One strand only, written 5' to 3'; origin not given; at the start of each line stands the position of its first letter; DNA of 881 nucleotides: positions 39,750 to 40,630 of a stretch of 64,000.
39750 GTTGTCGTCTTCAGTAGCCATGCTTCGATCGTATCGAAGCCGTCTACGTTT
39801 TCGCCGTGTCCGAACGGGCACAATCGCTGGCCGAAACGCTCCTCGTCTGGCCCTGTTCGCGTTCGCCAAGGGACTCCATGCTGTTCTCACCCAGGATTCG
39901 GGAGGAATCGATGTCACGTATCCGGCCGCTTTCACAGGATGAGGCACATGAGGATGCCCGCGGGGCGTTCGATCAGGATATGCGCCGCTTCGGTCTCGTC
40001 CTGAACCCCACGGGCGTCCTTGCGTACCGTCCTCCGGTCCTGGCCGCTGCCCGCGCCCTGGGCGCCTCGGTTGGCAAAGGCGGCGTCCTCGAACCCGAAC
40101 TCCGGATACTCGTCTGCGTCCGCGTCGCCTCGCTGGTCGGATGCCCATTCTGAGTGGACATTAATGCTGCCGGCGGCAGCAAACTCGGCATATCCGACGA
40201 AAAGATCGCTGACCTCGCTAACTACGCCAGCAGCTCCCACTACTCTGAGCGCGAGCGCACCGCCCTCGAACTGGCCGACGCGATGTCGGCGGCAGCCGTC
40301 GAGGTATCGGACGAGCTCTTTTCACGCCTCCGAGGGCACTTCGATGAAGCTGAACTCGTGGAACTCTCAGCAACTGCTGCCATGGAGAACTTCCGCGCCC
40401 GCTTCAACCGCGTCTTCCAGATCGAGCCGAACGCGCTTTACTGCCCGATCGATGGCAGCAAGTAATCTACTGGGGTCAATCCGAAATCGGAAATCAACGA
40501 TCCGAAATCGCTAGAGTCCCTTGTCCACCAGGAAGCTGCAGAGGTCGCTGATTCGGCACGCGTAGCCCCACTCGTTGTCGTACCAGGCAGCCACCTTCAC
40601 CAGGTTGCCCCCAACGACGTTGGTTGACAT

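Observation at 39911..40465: CMD/AhpD-like gene with an in-frame TGA at the redox cysteine position and a SECIS-like hairpin 11 nt downstream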

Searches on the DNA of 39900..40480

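Call 10: search_rna_families(source=window, start=39900, end=40480, threshold=evalue, max_evalue=10, show_alignments=3)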
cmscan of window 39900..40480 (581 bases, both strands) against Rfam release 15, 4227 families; matches with E-value up to 10: 4.
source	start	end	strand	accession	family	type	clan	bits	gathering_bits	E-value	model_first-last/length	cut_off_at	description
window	40166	40290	-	RF02506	Atu_Ti1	Gene; sRNA;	-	19.7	55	1.2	1-92/92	no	Rhizobiales sRNA Atu_Ti1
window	40132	40175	+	RF00608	SNORD99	Gene; snRNA; snoRNA; CD-box;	CL00064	15.4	60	4.6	1-74/74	no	Small nucleolar RNA SNORD99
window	39949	40022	-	RF03193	mir-2941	Gene; miRNA;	-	13.1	60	8.2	1-82/82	no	mir-2941 microRNA precursor family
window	40119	40181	+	RF02837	anti-hemB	Gene; sRNA;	-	12.5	49.5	4.1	3-73/81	no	Burkholderia RNA 7 (anti-hemB)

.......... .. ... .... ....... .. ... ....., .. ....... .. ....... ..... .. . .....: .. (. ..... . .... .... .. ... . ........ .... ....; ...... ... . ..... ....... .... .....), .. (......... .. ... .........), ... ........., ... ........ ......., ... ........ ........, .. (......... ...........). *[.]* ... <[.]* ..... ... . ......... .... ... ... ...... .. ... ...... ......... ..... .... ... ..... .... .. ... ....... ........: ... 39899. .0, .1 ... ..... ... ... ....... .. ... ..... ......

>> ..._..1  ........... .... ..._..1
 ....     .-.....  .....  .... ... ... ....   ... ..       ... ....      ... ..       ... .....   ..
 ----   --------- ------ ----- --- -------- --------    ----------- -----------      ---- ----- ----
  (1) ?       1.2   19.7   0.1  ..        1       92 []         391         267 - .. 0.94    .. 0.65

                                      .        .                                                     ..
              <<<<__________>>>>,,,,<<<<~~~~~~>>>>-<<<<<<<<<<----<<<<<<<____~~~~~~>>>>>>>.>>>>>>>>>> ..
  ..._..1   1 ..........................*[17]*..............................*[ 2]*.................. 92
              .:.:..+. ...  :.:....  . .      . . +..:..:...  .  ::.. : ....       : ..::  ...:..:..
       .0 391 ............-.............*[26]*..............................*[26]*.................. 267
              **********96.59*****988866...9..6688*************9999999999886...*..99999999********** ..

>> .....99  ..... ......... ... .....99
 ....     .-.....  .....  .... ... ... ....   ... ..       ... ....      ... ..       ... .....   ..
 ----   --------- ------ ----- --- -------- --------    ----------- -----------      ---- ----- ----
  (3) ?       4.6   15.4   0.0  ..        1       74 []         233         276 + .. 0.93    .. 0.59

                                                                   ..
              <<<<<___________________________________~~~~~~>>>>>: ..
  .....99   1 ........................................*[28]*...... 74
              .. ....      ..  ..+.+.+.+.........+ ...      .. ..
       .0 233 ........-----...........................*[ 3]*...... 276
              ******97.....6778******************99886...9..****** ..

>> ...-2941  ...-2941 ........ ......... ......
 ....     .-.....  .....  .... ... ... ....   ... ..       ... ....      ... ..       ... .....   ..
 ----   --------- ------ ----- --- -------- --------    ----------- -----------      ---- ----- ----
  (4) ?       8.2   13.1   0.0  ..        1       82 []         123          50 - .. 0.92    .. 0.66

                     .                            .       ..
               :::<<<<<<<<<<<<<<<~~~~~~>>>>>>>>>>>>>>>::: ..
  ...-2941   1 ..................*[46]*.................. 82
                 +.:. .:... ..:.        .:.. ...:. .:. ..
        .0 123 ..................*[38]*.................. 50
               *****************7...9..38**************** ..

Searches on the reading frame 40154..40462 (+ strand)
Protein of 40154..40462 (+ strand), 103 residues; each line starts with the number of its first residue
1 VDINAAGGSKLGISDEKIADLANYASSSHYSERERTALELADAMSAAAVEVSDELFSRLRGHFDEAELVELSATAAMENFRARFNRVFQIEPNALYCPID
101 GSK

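Call 65: search_protein_representatives(protein=window:40154-40462:+)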
Query: 103 residues. Proteins with E-value up to 0.001 (for the whole library): 1460; up to 1e-10: 190; up to 1e-30: 1. The best 150 are listed.
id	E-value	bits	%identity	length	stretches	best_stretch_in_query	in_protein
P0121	9.2e-31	122.3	62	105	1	3-99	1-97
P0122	1.3e-24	102.7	55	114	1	1-99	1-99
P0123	3.2e-23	98.2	51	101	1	4-100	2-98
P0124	2.9e-21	91.9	51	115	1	1-99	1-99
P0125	5.9e-21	90.9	52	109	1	1-96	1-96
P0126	1.3e-20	89.9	47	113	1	1-98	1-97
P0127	1.3e-20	89.9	46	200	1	1-99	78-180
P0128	4.2e-20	88.2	71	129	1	1-65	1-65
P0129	7.1e-20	87.5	46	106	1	1-101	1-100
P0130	5.9e-19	84.5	49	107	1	1-99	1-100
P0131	8.3e-19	84.1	66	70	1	37-100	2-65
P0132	9.3e-19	83.9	52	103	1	8-93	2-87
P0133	2.0e-18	82.9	58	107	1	14-90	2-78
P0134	2.4e-18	82.6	50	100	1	9-94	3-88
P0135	5.7e-18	81.4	51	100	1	8-99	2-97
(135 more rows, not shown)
